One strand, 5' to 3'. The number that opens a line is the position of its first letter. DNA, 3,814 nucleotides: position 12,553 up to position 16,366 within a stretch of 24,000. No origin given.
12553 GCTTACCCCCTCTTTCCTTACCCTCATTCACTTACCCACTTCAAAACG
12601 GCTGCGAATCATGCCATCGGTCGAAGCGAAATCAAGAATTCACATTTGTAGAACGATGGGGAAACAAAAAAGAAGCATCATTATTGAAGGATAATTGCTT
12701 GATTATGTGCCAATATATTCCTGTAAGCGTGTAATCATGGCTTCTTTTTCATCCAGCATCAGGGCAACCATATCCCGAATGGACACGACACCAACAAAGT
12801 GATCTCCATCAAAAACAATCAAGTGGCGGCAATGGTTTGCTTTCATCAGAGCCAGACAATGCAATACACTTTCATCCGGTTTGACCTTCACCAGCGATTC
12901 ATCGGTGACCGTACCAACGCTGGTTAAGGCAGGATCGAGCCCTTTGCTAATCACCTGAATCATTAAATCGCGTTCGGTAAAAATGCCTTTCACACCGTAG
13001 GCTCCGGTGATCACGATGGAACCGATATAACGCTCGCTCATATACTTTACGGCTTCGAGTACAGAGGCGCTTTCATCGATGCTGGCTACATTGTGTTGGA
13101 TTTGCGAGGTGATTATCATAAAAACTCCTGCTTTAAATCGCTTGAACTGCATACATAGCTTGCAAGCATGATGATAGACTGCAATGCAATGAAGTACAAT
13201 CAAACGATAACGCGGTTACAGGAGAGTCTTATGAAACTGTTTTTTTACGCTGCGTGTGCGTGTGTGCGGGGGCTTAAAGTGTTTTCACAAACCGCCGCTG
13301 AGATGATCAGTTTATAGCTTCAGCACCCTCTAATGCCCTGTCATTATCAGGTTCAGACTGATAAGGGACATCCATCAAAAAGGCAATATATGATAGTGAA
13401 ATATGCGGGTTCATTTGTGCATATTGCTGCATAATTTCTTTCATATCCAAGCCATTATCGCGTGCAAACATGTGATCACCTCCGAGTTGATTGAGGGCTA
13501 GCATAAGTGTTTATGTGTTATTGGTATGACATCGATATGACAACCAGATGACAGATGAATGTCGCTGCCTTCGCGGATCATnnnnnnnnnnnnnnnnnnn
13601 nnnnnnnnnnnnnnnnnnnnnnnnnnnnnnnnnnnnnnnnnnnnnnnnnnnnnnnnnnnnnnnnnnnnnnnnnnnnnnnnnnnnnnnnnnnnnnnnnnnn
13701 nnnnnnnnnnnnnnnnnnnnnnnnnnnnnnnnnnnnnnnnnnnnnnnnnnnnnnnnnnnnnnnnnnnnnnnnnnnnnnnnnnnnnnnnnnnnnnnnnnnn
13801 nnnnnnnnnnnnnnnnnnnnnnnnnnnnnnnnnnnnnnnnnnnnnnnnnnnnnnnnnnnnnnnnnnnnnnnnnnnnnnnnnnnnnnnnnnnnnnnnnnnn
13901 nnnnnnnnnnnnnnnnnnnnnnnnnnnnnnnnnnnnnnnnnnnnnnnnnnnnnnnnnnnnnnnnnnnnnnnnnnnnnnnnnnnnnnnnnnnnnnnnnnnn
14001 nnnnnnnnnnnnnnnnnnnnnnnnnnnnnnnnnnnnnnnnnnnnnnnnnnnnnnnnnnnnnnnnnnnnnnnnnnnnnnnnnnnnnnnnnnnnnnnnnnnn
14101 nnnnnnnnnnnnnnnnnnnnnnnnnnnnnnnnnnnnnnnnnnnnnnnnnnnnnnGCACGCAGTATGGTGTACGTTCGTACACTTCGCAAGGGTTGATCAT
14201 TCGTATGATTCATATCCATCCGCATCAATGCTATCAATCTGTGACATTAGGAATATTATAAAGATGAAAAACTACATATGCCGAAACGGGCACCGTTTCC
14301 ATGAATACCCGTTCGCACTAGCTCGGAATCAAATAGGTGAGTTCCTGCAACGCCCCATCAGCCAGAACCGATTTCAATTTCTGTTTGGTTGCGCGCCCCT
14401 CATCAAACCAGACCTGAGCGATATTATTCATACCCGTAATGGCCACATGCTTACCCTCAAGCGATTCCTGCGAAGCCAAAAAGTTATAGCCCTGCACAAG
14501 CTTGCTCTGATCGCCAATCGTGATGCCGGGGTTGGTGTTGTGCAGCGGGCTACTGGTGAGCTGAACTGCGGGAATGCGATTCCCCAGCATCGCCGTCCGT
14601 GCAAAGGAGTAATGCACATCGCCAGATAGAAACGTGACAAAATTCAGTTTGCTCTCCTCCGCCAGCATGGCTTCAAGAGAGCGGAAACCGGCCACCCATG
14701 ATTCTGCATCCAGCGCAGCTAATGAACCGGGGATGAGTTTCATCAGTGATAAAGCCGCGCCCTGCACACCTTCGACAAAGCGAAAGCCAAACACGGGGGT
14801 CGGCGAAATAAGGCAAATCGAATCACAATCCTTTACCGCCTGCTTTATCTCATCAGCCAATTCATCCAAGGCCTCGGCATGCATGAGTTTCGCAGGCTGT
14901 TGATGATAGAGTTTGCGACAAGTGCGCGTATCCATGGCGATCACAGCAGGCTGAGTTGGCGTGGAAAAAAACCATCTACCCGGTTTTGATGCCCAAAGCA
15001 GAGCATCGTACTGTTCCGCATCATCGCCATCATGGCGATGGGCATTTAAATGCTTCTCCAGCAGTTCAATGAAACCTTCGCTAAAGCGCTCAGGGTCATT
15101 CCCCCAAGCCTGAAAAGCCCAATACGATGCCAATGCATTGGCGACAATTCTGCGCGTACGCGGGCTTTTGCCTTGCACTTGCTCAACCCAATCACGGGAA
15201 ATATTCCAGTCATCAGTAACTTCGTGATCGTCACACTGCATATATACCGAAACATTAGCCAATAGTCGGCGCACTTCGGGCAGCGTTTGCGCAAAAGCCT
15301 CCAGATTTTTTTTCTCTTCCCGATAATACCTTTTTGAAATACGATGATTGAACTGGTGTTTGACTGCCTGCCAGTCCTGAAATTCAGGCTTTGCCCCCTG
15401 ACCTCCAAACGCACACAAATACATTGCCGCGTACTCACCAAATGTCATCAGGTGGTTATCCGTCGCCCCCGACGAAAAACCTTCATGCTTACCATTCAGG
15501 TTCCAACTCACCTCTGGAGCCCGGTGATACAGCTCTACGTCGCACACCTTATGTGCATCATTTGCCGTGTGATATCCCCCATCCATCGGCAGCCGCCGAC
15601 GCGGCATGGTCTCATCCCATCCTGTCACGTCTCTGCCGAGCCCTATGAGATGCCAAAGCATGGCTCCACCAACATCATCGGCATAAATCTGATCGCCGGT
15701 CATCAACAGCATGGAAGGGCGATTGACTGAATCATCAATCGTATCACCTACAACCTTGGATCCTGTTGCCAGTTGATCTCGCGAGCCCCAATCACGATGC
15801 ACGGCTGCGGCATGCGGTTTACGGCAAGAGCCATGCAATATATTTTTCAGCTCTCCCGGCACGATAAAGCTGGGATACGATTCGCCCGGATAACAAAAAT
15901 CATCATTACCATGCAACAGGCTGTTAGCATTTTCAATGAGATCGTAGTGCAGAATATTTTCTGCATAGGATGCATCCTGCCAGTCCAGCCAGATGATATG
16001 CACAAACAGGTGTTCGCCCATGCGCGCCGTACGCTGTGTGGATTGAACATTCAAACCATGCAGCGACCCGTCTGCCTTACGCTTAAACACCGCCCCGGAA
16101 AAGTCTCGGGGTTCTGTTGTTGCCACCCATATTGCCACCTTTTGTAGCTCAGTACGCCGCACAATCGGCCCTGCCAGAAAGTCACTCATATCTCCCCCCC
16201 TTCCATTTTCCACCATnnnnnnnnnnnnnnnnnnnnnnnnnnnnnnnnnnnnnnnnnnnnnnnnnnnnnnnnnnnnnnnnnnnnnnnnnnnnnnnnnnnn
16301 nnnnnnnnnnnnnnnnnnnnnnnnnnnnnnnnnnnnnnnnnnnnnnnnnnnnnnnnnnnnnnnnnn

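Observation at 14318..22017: Six-gene operon combining three PG-binding-domain proteins, an endolysin-like amidase, a KAP NTPase and a PhoD-like phosphatase: candidate undescribed conflict/defense system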

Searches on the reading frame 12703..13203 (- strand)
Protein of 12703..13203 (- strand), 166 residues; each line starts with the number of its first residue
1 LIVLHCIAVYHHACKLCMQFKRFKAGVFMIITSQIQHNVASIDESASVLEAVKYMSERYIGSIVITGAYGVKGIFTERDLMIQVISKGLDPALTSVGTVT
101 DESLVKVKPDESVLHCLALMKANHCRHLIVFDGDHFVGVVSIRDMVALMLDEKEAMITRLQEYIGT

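Call 6: search_protein_families(library=ncbifam, proteins=[window:12703-13203:-], max_evalue=0.00001)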
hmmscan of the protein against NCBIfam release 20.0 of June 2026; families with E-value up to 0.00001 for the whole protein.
window:12703-13203:- (166 aa): 4 families
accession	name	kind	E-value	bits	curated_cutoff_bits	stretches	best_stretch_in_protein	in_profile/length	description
NF008141.0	PRK10892.1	equivalog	1.1e-11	44.6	505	1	36-146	213-323/328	arabinose-5-phosphate isomerase KdsD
NF041552.1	TF_PrdR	equivalog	1.2e-09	37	795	1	34-160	11-136/577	sigma-54 dependent transcriptional regulator PrdR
TIGR00393.1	kpsF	subfamily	6.5e-09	35.8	203.7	1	32-140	158-267/268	KpsF/GutQ family sugar-phosphate isomerase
NF011447.0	PRK14869.2-3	equivalog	2.2e-06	26.6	522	0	34-109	73-149/540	putative manganese-dependent inorganic diphosphatase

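Call 30: search_protein_families(library=pfam, proteins=[window:12703-13203:-], max_evalue=0.05)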
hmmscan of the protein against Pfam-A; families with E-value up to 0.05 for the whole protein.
window:12703-13203:- (166 aa): 1 family
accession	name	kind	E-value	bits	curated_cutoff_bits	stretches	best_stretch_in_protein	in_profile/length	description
PF00571.33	CBS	-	1.1e-19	71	24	2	96-149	1-55/57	CBS domain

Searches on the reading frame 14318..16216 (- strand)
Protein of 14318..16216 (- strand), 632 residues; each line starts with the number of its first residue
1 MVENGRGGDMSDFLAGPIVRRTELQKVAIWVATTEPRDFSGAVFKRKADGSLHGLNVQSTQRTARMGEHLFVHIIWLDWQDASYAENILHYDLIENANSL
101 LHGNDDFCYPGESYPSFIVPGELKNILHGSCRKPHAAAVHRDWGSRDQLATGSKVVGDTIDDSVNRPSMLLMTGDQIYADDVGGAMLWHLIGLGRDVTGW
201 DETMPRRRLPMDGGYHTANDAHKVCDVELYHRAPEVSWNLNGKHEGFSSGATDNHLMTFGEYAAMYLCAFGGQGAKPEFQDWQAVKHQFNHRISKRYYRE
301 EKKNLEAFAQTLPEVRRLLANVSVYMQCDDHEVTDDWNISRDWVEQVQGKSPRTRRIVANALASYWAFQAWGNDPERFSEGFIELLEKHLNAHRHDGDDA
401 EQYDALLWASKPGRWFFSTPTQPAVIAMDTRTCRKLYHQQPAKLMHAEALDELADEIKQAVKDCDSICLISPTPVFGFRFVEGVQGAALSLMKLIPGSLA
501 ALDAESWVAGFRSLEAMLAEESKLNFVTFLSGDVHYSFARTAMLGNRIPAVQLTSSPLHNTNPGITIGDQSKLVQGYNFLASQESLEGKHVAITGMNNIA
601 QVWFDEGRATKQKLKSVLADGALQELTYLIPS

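Call 4: search_protein_families(library=pfam, proteins=[window:14318-16216:-], max_evalue=0.01)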
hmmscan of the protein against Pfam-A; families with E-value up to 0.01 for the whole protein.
window:14318-16216:- (632 aa): 1 family
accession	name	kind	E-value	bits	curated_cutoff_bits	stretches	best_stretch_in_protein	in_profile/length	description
PF09423.15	PhoD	-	2e-07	30.9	27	1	281-366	49-128/343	PhoD-like phosphatase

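Call 5: search_protein_families(library=padloc, proteins=[window:14318-16216:-], max_evalue=0.01)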
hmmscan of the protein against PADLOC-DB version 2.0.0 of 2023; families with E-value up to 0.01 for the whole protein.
window:14318-16216:- (632 aa): 0 families

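Call 7: search_protein_families(library=ncbifam, proteins=[window:14318-16216:-], max_evalue=0.01)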
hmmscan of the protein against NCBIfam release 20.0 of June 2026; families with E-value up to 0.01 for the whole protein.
window:14318-16216:- (632 aa): 0 families

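Call 20: find_homologous_proteins(query=window:14318-16189:-, max_evalue=0.00001)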
Query window:14318-16189:- (623 aa): 2195 proteins with E <= 0.00001 among 8000 candidates; the best 120 are listed.
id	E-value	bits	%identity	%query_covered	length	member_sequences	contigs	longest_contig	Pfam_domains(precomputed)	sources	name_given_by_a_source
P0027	0.0e+0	1322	89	100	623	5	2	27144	PF09423.16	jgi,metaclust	metaclust:status=active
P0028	3.9e-251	853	62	99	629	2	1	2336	PF09423.16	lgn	-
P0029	1.3e-171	590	60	71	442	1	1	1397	PF09423.16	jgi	-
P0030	1.3e-170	587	46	99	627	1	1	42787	PF09423.16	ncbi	ncbi:MAG: alkaline phosphatase D family protein [Mariprofundaceae bacterium]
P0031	8.5e-167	574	45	99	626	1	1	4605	PF09423.16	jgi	-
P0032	1.2e-166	574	45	99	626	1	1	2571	PF09423.16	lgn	-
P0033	6.2e-162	558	45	100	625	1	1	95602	PF09423.16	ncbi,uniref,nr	ncbi:PhoD-like phosphatase [Mariprofundus micogutta]|uniref:PhoD-like phosphatase n=1 Tax=Mariprofun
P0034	9.3e-160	551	44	100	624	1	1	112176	PF09423.16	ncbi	-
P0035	2.3e-157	543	44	99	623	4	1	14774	PF09423.16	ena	-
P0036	1.4e-113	399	40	97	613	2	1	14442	PF09423.16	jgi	-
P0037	2.1e-109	385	39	97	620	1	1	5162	PF09423.16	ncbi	-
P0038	2.7e-109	384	38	97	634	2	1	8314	PF09423.16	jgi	-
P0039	5.2e-109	383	39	97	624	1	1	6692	PF09423.16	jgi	-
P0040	2.0e-107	378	39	96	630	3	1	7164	PF09423.16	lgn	-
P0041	2.4e-107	378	37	97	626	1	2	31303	PF09423.16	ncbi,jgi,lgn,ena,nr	ncbi:MAG: hypothetical protein AUJ57_08125 [Zetaproteobacteria bacterium CG1_02_53_45]|nr:MAG: hypot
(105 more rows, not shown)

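Call 22: find_related_loci(query=A1, collection=genome_contigs, flank=10000)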
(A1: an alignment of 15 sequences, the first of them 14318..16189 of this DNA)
Query A1 (623 aa) in genome_contigs; peptide patterns used: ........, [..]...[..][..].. (x = any residue, [..] = any of these).
599 stretches matched a pattern (row limit reached: there are more); 556 encode a relative of the query (tblastn E <= 1e-3); the best 80 are kept; 80 distinct loci.
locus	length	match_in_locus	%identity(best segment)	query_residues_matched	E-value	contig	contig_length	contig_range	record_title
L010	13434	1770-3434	37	5-550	3e-101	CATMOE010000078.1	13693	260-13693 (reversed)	MAG: uncultured Dehalococcoidia bacterium isolate SRR3967319_bin.3_MetaWRAP_v1.3_MAG genome assembly, contig: ERZ508525.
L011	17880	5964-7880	36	2-608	2e-96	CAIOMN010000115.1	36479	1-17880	MAG: uncultured Methylococcaceae bacterium isolate Ki2-D4_bin-0825 genome assembly, contig: bin-0825:115/280, whole geno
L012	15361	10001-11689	32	3-555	1e-83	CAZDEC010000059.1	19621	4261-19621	MAG TPA_asm: uncultured Thioalkalispiraceae bacterium isolate SRP128015_co1_443 genome assembly, contig: NODE_3760_lengt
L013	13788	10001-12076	32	1-605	9e-82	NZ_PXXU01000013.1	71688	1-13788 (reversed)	Nitrosomonas supralitoralis strain APG5 13, whole genome shotgun sequence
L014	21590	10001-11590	34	4-553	6e-81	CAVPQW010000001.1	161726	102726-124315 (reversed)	MAG: uncultured Actinomycetes bacterium isolate MFD00392.bin.2.126 genome assembly, contig: contig_14745, whole genome s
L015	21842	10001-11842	33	1-551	5e-80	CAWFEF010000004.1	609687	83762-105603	MAG: uncultured Gammaproteobacteria bacterium isolate MFD05674.bin.2.90 genome assembly, contig: contig_32498, whole gen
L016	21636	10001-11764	30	3-551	2e-79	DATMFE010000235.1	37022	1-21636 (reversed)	MAG TPA_asm: Ureibacillus sp. isolate SMAG_U13454 k141_165083, whole genome shotgun sequence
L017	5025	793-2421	34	5-553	2e-79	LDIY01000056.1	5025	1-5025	MAG: candidate division TM6 bacterium SOIL31 contig_546379, whole genome shotgun sequence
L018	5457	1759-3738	30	4-606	1e-78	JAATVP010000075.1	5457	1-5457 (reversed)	Nitrososphaerales archaeon TH5896 k141_11549242, whole genome shotgun sequence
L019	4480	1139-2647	35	4-527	1e-78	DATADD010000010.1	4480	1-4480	MAG TPA_asm: Actinomycetota bacterium isolate SMAG_U6741 k141_11438, whole genome shotgun sequence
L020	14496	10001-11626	35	1-553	4e-78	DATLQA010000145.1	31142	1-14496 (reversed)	MAG TPA_asm: Actinomycetota bacterium isolate SMAG_U13866 k141_2141107, whole genome shotgun sequence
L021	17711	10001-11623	33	1-553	2e-77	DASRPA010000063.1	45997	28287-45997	MAG TPA_asm: Actinomycetota bacterium isolate SMAG_U10282 k141_210221, whole genome shotgun sequence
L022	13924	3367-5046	33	1-555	2e-77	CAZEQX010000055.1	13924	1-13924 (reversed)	MAG TPA_asm: uncultured Thiothrix sp. isolate binchicken_co41_396 genome assembly, contig: NODE_3173_length_13924_cov_8.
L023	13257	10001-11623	34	1-553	2e-77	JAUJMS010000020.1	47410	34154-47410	MAG: Egibacteraceae bacterium isolate YX1bin5 opera_contig_668, whole genome shotgun sequence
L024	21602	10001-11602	34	4-547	1e-75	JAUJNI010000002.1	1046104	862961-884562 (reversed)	MAG: Actinomycetota bacterium isolate YX2bin24 opera_contig_8, whole genome shotgun sequence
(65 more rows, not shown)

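Call 25: find_encoding_contigs(protein=P0033, flank=10000, max_places=1)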
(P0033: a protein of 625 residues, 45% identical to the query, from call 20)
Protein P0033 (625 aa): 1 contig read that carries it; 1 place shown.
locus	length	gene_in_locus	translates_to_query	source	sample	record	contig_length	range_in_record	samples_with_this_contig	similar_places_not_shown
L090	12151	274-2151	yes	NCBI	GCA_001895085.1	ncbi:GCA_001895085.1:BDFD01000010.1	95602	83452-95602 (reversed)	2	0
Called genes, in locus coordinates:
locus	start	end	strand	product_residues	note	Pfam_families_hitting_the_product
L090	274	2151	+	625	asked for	PF09423:PhoD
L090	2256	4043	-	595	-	-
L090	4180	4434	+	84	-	PF09905:VF530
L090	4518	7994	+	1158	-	PF26300:PEPCK_PPi_lobe_2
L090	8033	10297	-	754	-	PF00092:VWA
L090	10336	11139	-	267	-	PF07728:AAA_5, PF08406:CbbQ_C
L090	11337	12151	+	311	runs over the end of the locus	PF01297:ZnuA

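Call 26: find_encoding_contigs(protein=P0030, flank=10000, max_places=1)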
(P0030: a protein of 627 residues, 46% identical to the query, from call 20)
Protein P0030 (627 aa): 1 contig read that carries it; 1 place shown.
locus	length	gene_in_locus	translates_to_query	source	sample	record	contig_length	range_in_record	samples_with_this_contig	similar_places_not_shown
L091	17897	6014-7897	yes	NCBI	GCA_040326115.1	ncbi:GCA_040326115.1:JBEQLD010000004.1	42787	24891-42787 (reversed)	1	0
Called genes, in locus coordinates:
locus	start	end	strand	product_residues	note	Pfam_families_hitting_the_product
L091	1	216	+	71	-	PF01906:YbjQ_1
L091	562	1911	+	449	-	PF03631:Virul_fac_BrkB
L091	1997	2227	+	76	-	-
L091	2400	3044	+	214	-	PF13505:OMP_b-brl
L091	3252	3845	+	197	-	PF04367:DUF502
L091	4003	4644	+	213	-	PF09997:DUF2238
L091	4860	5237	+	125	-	PF00072:Response_reg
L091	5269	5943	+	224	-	PF03352:Adenine_glyco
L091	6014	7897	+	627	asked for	PF09423:PhoD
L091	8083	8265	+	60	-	PF13717:Zn_ribbon_4 (faint)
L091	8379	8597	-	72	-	-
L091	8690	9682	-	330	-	PF07705:CARDB (faint)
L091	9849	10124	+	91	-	-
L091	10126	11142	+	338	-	PF13449:Phytase-like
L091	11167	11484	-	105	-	PF13698:DUF4156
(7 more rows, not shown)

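Call 27: find_encoding_contigs(protein=P0041, flank=10000, max_places=1)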
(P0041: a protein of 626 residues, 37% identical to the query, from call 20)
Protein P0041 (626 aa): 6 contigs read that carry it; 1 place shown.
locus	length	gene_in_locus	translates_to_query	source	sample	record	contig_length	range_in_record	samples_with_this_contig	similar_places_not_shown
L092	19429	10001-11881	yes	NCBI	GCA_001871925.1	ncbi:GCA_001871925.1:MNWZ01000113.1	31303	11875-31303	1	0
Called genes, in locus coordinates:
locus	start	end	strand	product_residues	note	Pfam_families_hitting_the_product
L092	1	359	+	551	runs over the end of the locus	PF01979:Amidohydro_1, PF13382:Adenine_deam_C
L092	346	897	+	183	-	PF00156:Pribosyltran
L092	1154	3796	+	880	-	PF00133:tRNA-synt_1, PF09334:tRNA-synt_1g (weak), PF13603:tRNA-synt_1_2 (weak), PF09334:tRNA-synt_1g, PF08264:Anticodon_1, PF10458:Val_tRNA-synt_C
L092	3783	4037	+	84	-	-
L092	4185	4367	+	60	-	-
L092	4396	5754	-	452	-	PF00672:HAMP, PF00512:HisKA, PF02518:HATPase_c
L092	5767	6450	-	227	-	PF00072:Response_reg, PF00486:Trans_reg_C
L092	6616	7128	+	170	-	PF13801:Metal_resist, PF07813:LTXXQ, PF16231:DUF4890 (weak)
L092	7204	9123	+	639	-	PF00005:ABC_tran, PF02463:SMC_N (faint), PF03308:MeaB (faint), PF13304:AAA_21 (faint), PF13401:AAA_22 (faint), PF12848:ABC_tran_Xtn, PF00005:ABC_tran, PF16326:ABC_tran_CTD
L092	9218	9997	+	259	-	-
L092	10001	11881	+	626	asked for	PF09423:PhoD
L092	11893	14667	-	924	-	PF03707:MHYT, PF13185:GAF_2, PF01590:GAF, PF00989:PAS, PF08447:PAS_3, PF13426:PAS_9, PF02518:HATPase_c, PF00072:Response_reg, +2 more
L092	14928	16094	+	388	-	PF22025:ThiI_fer, PF02926:THUMP, PF02568:ThiI, PF06508:QueC (faint)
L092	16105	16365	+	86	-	-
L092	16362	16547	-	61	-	-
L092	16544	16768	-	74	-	-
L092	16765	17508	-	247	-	PF02633:Creatininase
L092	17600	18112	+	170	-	PF01661:Macro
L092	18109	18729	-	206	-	PF01292:Ni_hydr_CYTB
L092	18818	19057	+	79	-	-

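Call 29: search_protein_families(library=phrogs, proteins=[window:14318-16189:-], max_evalue=0.01)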
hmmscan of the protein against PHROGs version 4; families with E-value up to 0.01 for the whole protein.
window:14318-16189:- (623 aa): 0 families

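Call 30: search_protein_families(library=pfam, proteins=[L092:9218-9997:+], max_evalue=0.05)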
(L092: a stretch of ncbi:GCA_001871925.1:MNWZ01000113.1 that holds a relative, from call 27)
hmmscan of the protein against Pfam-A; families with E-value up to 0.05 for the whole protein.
L092:9218-9997:+ (259 aa): 3 families
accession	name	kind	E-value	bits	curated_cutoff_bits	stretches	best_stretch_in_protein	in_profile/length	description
PF16754.10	Pesticin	-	3.8e-05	24.1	25.8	1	83-191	31-139/156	Bacterial toxin homologue of phage lysozyme, C-term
PF00959.24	Phage_lysozyme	-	0.00067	20.4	22.3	1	172-240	63-125/125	Phage lysozyme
PF01471.23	PG_binding_1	-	0.0092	16.6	23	1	7-29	34-56/57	Putative peptidoglycan binding domain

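Call 47: search_solved_structures(query=A1, max_evalue=0.1, show_alignments=1)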
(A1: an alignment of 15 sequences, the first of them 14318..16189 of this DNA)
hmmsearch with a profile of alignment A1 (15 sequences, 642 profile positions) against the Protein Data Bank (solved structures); distinct sequences matched with E-value up to 0.1: 0.
